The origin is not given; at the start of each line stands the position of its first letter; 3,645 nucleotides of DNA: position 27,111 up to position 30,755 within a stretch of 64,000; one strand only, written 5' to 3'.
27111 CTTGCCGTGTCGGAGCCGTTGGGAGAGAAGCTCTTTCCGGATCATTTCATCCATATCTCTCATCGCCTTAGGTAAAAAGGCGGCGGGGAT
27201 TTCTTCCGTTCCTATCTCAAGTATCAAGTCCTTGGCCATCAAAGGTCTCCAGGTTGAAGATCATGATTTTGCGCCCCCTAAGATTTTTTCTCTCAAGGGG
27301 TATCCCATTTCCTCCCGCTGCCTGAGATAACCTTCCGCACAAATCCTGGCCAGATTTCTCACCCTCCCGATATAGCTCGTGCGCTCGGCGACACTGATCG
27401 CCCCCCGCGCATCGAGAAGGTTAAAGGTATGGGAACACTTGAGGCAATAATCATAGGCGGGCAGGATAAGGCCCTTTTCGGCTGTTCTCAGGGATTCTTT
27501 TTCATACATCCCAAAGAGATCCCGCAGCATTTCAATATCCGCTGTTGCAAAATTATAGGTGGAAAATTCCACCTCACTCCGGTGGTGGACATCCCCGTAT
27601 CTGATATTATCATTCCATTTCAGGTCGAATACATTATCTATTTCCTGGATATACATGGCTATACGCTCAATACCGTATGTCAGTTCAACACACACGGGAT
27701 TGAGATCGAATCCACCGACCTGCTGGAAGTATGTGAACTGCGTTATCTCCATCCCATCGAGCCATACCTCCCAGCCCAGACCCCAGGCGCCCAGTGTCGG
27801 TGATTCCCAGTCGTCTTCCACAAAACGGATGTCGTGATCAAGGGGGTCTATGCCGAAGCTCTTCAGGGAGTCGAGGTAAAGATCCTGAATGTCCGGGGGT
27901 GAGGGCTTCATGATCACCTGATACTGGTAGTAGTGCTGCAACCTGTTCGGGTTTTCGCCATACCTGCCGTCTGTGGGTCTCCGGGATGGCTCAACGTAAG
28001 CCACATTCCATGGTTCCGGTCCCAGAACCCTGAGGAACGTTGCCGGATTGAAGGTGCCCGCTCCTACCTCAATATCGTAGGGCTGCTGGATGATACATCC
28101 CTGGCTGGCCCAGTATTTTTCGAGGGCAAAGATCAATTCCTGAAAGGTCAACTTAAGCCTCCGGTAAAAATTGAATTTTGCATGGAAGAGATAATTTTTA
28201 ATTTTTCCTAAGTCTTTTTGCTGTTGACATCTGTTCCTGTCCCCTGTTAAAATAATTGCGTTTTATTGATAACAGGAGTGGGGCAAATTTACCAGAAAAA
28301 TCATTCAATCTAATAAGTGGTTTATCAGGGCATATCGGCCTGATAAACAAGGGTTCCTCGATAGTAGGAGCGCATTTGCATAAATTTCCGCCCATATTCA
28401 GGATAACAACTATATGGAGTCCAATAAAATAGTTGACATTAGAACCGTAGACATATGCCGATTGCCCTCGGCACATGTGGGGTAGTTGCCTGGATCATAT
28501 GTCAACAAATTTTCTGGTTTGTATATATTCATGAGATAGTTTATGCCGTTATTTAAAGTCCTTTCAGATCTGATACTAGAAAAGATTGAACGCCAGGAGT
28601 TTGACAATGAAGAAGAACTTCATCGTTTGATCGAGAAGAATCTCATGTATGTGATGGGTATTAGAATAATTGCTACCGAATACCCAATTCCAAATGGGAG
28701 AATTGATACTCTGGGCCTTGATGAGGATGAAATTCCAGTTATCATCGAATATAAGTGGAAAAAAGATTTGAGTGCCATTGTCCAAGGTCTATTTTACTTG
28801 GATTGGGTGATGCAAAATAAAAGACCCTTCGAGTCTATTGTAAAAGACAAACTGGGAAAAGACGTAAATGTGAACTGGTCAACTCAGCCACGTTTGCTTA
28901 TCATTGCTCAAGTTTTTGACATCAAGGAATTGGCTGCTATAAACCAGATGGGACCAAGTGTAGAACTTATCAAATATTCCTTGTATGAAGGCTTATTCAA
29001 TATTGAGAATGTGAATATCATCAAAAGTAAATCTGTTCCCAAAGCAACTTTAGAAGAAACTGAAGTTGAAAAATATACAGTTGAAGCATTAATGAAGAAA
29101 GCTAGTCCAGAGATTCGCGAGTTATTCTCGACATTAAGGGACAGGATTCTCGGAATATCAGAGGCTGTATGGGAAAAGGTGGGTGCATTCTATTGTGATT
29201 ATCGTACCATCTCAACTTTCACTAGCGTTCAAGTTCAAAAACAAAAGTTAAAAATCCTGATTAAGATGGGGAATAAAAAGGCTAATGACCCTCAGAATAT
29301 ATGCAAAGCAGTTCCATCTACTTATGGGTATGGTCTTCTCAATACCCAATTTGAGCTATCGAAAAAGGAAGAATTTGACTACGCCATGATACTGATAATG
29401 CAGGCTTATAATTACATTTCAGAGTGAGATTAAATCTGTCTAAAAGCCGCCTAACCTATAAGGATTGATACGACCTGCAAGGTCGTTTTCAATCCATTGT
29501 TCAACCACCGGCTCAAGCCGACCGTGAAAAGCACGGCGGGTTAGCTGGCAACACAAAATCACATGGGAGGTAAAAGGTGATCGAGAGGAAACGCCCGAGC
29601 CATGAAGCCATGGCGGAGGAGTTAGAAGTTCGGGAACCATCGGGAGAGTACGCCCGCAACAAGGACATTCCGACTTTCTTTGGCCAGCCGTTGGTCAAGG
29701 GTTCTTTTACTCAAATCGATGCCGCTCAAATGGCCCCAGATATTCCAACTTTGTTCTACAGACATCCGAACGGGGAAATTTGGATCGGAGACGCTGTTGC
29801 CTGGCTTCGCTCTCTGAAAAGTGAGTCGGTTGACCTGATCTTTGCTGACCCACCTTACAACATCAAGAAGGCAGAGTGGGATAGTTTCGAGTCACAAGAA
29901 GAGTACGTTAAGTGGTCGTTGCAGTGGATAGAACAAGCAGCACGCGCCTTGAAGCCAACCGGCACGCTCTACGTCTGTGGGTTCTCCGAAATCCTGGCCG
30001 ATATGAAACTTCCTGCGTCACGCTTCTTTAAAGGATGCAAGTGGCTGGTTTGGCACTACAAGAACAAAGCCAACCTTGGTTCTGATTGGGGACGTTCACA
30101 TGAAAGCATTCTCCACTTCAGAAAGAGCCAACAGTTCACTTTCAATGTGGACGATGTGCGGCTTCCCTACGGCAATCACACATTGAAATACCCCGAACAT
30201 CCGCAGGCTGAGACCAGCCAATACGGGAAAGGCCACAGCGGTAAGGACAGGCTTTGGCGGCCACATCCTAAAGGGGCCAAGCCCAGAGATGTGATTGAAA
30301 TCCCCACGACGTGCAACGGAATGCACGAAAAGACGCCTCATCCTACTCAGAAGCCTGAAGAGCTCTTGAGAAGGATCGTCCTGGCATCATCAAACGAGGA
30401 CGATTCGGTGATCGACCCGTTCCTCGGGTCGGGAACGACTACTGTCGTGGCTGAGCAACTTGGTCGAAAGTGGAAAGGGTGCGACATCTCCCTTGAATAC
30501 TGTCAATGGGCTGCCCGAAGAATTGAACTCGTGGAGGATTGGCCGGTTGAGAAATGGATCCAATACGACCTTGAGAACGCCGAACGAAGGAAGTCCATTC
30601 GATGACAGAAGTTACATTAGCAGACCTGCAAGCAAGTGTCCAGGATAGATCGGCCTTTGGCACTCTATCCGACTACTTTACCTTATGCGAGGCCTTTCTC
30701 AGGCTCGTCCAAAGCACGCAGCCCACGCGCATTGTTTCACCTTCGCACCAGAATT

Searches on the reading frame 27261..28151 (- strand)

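Call 29: search_protein_families(library=pfam, proteins=[window:27261-28151:-], max_evalue=0.00001)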
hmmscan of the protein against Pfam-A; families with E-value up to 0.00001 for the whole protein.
window:27261-28151:- (296 aa): 1 family
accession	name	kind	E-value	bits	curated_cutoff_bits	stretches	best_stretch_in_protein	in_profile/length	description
PF02091.20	tRNA-synt_2e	-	1e-153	510.9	27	1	3-280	1-278/278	Glycyl-tRNA synthetase alpha subunit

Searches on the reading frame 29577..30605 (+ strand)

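Call 29: search_protein_families(library=pfam, proteins=[window:29577-30605:+], max_evalue=0.00001)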
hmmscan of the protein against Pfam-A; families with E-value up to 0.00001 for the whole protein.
window:29577-30605:+ (342 aa): 1 family
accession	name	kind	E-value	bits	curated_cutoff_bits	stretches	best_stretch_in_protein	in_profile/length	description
PF01555.25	N6_N4_Mtase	-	4.6e-52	177.6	26.7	1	85-312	1-219/221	DNA methylase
